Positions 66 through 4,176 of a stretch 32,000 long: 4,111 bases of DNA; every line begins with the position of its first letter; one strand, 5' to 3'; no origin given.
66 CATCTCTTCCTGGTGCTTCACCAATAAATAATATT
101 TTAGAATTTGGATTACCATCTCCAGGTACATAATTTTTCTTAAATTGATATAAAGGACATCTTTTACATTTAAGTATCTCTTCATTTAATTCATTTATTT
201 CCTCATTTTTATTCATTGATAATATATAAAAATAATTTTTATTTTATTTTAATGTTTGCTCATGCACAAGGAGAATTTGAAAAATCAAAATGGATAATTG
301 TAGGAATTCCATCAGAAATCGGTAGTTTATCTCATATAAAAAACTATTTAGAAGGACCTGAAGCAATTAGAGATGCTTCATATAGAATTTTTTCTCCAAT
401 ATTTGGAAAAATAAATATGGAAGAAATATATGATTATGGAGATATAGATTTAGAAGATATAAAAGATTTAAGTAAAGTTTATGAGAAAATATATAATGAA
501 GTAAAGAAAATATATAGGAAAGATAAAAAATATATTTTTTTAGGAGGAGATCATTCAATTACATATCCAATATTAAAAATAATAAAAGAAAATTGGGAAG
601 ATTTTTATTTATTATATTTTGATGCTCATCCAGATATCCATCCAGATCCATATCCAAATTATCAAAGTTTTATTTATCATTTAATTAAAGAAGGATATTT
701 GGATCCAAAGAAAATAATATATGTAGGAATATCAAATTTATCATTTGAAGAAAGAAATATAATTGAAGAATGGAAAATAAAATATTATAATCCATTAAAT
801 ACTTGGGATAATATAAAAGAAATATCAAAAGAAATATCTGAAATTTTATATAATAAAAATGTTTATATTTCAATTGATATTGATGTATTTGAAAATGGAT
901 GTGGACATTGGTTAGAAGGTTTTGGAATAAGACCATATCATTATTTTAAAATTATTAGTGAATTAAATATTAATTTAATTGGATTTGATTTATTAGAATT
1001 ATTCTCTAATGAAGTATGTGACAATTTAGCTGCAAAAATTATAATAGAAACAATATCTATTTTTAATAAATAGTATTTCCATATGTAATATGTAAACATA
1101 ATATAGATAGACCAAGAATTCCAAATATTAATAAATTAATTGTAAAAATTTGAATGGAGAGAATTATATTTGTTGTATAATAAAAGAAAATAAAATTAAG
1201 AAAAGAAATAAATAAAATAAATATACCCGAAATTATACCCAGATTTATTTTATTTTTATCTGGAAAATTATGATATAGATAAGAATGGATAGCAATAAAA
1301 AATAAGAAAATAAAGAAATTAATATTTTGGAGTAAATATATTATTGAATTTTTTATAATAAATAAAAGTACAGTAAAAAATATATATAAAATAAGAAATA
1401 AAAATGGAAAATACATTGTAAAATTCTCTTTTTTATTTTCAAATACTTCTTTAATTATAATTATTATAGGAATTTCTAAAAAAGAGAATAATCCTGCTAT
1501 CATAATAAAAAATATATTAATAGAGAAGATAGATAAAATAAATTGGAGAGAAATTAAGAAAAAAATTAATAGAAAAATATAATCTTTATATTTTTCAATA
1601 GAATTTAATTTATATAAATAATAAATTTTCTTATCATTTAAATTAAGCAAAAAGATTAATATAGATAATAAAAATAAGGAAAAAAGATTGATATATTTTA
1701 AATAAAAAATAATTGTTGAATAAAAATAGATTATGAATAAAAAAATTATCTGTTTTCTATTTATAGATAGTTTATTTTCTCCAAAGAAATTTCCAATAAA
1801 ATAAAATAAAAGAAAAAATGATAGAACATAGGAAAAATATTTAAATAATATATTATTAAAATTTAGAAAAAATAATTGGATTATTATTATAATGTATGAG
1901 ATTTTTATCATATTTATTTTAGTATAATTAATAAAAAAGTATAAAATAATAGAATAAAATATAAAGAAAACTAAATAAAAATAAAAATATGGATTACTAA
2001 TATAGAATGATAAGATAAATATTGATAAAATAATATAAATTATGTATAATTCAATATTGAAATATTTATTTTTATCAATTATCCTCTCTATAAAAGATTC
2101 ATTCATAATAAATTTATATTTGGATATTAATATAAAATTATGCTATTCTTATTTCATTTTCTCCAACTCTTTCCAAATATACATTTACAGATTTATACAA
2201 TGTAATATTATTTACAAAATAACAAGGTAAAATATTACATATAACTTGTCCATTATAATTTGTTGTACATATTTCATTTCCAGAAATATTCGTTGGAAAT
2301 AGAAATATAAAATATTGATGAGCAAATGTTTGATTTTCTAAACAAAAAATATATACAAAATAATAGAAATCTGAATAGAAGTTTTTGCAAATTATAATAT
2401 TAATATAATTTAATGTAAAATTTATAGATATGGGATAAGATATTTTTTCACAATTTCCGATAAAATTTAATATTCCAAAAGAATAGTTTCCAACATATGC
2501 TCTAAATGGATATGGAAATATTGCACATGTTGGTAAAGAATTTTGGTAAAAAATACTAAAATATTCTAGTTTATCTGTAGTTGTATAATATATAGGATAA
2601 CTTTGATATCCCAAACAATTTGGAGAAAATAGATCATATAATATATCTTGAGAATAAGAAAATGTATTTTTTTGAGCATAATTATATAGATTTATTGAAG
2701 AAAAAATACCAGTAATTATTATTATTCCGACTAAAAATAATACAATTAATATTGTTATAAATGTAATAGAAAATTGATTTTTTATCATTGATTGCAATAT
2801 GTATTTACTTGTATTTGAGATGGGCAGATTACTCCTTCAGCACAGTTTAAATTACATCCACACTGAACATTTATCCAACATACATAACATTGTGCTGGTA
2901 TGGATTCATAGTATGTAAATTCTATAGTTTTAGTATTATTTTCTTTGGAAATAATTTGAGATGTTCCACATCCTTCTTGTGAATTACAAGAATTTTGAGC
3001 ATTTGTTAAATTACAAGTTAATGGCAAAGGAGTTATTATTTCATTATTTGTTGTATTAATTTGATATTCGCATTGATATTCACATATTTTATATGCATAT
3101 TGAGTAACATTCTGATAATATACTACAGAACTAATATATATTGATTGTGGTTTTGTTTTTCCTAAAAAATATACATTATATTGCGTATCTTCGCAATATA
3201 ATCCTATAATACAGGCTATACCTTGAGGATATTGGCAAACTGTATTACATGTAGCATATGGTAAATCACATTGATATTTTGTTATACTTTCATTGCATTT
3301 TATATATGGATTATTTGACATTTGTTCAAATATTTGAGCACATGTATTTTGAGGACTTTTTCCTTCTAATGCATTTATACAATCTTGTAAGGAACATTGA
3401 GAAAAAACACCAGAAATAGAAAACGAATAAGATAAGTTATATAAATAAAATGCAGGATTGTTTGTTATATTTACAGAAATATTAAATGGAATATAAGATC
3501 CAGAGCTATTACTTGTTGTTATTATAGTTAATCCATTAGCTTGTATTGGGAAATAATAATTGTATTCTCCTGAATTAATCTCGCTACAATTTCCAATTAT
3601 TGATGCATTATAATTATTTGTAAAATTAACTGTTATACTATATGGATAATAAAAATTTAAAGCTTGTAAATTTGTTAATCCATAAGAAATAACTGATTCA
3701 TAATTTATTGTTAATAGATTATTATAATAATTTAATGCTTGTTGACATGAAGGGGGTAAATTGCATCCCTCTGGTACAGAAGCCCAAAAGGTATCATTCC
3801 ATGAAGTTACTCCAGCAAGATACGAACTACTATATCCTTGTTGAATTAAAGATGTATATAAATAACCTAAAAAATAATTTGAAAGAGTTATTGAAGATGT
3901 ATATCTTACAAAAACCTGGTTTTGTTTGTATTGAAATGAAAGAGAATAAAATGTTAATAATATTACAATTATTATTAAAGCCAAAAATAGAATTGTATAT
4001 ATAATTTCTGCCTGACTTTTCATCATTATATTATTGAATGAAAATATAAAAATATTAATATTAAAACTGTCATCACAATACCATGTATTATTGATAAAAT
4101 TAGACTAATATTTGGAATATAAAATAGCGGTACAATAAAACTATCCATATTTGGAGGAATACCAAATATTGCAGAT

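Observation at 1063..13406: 14-gene, 12.3-kb co-directional cluster: an uncharacterised type IV filament-like / surface-adhesion system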

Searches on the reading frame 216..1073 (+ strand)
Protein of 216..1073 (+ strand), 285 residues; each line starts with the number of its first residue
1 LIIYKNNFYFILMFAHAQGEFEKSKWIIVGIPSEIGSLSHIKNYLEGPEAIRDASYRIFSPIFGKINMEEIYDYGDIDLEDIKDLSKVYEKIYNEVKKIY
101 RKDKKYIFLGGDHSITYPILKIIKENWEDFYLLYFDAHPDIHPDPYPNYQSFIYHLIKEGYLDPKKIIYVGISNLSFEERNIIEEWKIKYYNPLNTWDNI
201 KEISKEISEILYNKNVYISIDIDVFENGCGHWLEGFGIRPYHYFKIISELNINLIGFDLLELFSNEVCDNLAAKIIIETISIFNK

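Call 6: search_protein_families(library=pfam, max_evalue=1, proteins=[window:216-1073:+])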
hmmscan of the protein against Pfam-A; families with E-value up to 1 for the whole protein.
window:216-1073:+ (285 aa): 1 family
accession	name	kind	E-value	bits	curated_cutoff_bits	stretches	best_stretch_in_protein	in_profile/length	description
PF00491.26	Arginase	-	5.3e-42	144.6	22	1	25-277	2-275/280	Arginase family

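Call 63: find_encoding_contigs(protein=window:252-1073:+, flank=10000, max_places=2)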
Protein window:252-1073:+ (273 aa): no gene with exactly this product is on record in the collection.

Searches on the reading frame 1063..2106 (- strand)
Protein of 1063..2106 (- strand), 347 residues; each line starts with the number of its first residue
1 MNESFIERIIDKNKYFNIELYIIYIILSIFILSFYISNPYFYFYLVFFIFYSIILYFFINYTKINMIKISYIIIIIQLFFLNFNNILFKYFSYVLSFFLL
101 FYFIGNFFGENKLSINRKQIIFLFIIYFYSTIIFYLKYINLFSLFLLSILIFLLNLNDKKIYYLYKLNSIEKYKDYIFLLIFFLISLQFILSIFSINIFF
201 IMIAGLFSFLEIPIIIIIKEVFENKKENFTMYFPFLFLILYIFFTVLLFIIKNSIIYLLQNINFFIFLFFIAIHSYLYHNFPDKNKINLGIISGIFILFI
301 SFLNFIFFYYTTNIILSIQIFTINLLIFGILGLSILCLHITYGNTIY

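Call 5: search_protein_families(library=pfam, max_evalue=1, proteins=[window:1063-2106:-])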
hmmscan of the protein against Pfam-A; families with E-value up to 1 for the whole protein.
window:1063-2106:- (347 aa): 0 families

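Call 8: search_protein_families(library=ncbifam, max_evalue=1, proteins=[window:1063-2106:-])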
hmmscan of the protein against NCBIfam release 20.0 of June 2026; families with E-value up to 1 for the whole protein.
window:1063-2106:- (347 aa): 0 families

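Call 64: find_encoding_contigs(protein=window:1063-2106:-, flank=10000, max_places=2)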
Protein window:1063-2106:- (347 aa): no gene with exactly this product is on record in the collection.

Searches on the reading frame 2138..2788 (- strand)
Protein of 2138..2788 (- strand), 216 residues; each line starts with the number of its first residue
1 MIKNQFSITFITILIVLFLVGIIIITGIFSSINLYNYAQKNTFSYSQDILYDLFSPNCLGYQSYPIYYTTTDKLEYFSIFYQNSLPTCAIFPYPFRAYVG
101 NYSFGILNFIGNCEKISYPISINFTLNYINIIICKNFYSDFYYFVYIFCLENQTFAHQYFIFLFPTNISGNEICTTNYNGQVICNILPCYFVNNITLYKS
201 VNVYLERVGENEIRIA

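Call 5: search_protein_families(library=pfam, max_evalue=1, proteins=[window:2138-2788:-])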
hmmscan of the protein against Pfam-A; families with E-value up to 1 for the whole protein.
window:2138-2788:- (216 aa): 1 family
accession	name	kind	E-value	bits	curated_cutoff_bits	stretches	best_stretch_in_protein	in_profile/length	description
PF13800.11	Sigma_reg_N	-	0.067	13.9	26.3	1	3-57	6-60/91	Sigma factor regulator N-terminal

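Call 8: search_protein_families(library=ncbifam, max_evalue=1, proteins=[window:2138-2788:-])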
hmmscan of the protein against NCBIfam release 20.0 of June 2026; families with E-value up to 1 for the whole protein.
window:2138-2788:- (216 aa): 1 family
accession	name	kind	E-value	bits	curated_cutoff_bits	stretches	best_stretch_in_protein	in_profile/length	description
NF042931.1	SAG1386_EF1546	equivalog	0.62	10.1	80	1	4-33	24-53/158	SAG1386/EF1546 family surface-associated protein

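Call 65: find_encoding_contigs(protein=window:2138-2788:-, flank=10000, max_places=2)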
Protein window:2138-2788:- (216 aa): 1 contig read that carries it; 1 place shown.
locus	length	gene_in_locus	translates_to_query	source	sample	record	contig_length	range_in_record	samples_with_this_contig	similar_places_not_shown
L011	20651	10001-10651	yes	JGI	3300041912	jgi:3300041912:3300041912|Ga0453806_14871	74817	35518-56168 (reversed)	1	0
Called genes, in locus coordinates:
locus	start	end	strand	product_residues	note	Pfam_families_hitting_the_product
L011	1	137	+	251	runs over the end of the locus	-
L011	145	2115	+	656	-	-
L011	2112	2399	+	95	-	-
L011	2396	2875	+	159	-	-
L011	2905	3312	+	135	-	-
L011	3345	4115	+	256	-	-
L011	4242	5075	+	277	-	-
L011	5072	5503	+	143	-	-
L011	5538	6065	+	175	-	-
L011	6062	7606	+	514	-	-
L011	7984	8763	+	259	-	-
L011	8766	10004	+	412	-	-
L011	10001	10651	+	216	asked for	-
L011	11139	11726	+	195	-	-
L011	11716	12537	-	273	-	PF00491:Arginase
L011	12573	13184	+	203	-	PF03167:UDG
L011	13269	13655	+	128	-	-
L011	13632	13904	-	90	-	-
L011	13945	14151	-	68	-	PF01599:Ribosomal_S27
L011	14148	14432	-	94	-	PF01282:Ribosomal_S24e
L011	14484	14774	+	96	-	-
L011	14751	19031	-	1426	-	-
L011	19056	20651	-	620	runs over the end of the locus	PF01078:Mg_chelatase (weak), PF20030:bpMoxR (faint), PF20720:nSTAND3 (faint), PF00158:Sigma54_activat, PF07728:AAA_5 (weak), PF20436:LonB_AAA-LID, PF05362:Lon_C, PF13541:ChlI, +2 more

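Call 88: search_protein_families(library=pfam, max_evalue=0.01, proteins=[L011:14751-19031:-, L011:11139-11726:+])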
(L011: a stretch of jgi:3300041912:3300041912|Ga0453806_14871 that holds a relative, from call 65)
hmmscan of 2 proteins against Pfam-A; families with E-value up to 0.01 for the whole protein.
L011:14751-19031:- (1426 aa): 0 families

L011:11139-11726:+ (195 aa): 0 families

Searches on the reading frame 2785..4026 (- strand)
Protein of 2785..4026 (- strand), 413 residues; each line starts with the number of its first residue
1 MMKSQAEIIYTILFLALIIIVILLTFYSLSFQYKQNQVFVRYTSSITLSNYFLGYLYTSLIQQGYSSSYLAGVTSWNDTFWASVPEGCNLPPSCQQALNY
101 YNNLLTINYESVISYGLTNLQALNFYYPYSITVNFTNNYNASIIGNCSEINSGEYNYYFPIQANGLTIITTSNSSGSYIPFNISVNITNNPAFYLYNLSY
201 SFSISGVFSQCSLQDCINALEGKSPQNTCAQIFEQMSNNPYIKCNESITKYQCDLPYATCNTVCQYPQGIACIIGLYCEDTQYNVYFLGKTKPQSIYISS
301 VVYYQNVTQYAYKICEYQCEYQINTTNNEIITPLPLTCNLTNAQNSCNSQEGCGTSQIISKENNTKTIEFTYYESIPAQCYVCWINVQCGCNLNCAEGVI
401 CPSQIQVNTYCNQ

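Call 5: search_protein_families(library=pfam, max_evalue=1, proteins=[window:2785-4026:-])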
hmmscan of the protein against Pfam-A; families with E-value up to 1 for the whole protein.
window:2785-4026:- (413 aa): 1 family
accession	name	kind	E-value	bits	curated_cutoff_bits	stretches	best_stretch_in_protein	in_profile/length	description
PF14201.11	DUF4318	-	0.074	13.8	27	1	266-311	13-61/75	Domain of unknown function (DUF4318)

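Call 8: search_protein_families(library=ncbifam, max_evalue=1, proteins=[window:2785-4026:-])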
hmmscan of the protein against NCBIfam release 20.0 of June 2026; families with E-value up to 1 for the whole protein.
window:2785-4026:- (413 aa): 0 families

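Call 75: search_solved_structures(query=A9, max_evalue=10)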
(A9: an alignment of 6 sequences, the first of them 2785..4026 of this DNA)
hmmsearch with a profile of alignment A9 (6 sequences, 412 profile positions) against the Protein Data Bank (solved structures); distinct sequences matched with E-value up to 10: 3.
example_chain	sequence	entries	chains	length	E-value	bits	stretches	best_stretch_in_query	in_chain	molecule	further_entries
7ti9_A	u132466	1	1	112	0.97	11.6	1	110-212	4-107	Papain-like protease nsp3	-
7w5z_E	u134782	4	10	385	1.2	11.2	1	79-133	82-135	TraB family protein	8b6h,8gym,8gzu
8bqs_DQ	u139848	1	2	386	1.2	11.2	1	79-133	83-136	TraB family protein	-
